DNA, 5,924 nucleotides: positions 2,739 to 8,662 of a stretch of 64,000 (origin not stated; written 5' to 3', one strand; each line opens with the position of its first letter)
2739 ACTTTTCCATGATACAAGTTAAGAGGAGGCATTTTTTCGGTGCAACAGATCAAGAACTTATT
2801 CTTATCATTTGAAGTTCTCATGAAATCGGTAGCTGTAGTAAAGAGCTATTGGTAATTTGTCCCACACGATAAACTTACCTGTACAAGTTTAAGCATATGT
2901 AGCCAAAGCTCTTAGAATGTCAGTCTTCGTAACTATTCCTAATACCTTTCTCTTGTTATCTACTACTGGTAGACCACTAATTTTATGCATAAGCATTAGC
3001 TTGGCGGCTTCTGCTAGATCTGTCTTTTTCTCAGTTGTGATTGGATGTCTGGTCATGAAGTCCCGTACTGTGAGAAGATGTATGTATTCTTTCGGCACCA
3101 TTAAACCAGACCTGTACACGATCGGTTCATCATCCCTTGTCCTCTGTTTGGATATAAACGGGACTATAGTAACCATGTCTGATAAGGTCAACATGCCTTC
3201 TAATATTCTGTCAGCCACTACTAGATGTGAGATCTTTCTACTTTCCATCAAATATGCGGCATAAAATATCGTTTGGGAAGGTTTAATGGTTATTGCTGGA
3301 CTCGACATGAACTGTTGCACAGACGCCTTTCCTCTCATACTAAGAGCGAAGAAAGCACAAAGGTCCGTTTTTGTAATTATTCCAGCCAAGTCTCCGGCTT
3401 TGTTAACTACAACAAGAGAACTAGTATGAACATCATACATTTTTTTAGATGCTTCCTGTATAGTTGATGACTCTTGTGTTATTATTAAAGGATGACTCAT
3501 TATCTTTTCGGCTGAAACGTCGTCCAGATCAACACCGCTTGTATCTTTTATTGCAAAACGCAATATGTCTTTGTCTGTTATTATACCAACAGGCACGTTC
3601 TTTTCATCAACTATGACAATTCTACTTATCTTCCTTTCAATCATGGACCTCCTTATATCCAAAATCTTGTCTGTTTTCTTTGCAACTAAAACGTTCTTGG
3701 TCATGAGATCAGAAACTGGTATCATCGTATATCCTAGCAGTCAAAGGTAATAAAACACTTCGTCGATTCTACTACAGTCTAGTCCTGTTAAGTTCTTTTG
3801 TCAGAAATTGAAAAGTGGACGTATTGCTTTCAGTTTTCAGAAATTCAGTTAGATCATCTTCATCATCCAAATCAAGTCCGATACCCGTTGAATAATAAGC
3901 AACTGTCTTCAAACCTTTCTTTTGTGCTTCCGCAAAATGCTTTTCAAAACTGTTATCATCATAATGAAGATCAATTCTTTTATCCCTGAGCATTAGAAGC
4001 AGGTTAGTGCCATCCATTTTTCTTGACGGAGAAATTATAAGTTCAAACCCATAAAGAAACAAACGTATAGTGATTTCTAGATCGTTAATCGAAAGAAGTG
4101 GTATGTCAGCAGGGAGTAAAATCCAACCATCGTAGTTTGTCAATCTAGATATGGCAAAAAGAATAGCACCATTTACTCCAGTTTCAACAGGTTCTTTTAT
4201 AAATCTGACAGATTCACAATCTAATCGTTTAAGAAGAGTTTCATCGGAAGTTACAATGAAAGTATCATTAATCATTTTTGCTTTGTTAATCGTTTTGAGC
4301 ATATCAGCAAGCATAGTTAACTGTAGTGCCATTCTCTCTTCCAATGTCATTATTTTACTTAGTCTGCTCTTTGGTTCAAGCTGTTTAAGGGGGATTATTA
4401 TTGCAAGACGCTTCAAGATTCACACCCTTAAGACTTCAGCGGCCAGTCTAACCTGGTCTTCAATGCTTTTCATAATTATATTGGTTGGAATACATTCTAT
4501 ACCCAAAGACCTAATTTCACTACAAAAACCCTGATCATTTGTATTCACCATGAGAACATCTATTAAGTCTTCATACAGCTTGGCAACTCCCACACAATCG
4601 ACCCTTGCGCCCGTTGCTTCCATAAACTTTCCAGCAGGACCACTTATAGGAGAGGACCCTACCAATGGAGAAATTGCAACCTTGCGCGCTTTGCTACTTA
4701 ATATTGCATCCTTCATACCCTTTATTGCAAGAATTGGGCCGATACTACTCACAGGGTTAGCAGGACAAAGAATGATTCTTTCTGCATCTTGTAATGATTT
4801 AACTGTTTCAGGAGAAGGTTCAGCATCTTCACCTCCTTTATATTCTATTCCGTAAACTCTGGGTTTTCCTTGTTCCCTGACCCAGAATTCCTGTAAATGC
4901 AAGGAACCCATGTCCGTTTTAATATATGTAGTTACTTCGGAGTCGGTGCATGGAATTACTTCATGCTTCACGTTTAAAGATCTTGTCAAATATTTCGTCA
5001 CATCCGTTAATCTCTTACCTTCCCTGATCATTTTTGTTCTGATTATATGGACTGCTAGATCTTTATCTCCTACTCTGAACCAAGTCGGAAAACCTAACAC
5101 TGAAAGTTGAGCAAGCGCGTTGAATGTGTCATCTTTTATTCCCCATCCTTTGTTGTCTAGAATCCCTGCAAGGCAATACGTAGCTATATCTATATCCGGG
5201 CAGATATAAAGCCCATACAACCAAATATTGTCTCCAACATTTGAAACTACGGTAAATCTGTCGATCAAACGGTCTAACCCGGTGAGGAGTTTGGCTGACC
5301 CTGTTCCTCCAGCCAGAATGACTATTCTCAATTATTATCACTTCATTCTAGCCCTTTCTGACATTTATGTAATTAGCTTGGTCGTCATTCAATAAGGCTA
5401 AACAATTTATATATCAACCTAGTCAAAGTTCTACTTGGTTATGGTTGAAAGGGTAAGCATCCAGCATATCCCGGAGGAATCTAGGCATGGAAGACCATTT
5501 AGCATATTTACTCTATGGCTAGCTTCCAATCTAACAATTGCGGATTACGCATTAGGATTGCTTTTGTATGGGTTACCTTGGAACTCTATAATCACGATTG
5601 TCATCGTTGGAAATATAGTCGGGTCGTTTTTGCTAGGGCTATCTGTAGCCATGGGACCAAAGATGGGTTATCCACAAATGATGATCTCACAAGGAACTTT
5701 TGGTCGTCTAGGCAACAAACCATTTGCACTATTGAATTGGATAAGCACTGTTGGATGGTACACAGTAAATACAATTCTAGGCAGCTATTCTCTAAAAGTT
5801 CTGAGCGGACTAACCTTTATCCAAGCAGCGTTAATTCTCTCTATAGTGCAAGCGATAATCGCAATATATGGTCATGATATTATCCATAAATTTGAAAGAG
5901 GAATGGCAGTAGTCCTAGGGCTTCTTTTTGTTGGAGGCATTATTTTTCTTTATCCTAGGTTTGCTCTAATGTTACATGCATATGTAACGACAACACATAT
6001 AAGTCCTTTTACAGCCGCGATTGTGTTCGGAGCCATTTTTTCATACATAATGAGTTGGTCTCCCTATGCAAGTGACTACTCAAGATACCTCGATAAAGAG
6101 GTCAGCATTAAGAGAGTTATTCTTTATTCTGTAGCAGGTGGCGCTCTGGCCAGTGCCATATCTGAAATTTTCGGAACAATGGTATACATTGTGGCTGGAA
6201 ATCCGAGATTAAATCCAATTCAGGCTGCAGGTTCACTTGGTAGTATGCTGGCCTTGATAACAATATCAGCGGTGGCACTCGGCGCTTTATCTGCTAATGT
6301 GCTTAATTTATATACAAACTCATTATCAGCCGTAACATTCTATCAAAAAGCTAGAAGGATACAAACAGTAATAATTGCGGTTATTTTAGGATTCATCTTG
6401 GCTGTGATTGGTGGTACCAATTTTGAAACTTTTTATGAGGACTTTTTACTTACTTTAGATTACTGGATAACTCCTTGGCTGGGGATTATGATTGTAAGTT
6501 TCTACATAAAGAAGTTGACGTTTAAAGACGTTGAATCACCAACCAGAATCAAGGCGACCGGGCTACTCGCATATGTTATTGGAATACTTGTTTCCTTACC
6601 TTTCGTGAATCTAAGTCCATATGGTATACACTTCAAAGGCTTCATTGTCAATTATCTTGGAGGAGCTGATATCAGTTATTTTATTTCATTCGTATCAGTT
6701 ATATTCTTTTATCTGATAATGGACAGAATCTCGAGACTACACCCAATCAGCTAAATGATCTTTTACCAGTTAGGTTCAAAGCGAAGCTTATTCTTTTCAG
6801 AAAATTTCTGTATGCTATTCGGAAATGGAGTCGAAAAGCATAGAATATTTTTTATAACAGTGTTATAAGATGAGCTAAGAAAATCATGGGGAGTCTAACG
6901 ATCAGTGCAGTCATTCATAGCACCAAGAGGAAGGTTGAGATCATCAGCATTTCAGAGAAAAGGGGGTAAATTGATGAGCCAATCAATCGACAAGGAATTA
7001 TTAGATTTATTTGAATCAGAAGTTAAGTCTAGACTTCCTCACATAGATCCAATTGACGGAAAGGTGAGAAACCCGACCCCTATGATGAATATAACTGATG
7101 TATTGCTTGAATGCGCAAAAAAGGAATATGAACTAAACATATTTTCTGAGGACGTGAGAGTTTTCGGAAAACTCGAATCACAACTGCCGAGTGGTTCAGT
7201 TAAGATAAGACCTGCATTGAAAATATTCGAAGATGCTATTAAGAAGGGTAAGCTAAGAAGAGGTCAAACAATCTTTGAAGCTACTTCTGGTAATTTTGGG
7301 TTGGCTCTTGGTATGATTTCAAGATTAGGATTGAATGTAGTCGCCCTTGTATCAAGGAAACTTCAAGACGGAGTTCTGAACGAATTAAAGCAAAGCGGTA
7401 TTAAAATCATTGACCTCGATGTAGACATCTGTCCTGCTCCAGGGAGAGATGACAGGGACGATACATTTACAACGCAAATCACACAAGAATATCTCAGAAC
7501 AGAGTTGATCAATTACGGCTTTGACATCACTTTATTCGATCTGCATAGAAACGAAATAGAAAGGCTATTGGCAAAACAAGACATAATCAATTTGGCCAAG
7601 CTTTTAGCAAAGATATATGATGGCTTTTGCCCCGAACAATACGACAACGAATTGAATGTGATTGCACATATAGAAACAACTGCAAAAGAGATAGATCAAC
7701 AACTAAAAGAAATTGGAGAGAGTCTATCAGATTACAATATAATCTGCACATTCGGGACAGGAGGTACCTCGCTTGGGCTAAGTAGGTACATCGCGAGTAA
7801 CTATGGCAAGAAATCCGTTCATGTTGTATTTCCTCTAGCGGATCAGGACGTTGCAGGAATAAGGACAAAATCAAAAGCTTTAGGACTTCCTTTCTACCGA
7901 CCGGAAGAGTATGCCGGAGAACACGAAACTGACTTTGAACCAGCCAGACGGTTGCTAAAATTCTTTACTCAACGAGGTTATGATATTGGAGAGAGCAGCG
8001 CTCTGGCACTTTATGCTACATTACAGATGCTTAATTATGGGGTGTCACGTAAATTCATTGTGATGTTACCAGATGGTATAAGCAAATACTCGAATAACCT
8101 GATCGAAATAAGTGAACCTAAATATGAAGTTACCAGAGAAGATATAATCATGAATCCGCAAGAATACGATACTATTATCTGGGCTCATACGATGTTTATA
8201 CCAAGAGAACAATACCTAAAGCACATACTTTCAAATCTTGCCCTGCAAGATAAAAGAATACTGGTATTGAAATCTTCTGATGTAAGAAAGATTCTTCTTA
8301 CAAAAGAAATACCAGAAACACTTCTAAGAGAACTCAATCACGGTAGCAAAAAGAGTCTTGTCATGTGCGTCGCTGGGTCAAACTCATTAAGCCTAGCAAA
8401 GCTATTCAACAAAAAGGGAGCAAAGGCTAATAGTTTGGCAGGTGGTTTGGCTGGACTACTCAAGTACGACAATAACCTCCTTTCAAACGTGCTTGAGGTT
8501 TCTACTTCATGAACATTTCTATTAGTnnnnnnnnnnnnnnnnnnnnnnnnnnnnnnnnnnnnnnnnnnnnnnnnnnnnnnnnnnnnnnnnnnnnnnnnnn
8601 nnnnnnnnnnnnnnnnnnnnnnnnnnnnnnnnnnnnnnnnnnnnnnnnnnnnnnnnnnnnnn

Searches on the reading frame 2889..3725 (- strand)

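Call 45: search_protein_families(library=pfam, proteins=[window:2889-3725:-], max_evalue=0.00001)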
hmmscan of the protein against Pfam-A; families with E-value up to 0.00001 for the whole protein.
window:2889-3725:- (278 aa): 1 family
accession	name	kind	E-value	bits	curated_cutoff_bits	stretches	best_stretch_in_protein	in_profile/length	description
PF00571.33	CBS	-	7.5e-55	183.5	24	4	220-275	1-56/57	CBS domain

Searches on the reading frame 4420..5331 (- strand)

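Call 45: search_protein_families(library=pfam, proteins=[window:4420-5331:-], max_evalue=0.00001)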
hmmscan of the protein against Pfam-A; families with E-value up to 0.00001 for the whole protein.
window:4420-5331:- (303 aa): 1 family
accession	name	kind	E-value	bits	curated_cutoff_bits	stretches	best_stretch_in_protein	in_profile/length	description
PF01933.23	CofD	-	8.9e-51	173.2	30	1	3-265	1-252/290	2-phospho-L-lactate transferase CofD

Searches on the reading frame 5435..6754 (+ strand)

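Call 45: search_protein_families(library=pfam, proteins=[window:5435-6754:+], max_evalue=0.00001)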
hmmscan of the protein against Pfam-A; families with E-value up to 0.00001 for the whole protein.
window:5435-6754:+ (439 aa): 1 family
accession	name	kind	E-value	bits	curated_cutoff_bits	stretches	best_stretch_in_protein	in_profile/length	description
PF02133.21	Transp_cyt_pur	-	6.2e-32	111.4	23.5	1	12-417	2-439/440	Permease for cytosine/purines, uracil, thiamine, allantoin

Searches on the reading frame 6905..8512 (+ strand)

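Call 45: search_protein_families(library=pfam, proteins=[window:6905-8512:+], max_evalue=0.00001)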
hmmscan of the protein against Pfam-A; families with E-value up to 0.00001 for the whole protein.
window:6905-8512:+ (535 aa): 1 family
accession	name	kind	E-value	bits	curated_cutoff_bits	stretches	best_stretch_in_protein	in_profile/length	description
PF00291.31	PALP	-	8.4e-27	94.7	35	1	83-372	21-275/295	Pyridoxal-phosphate dependent enzyme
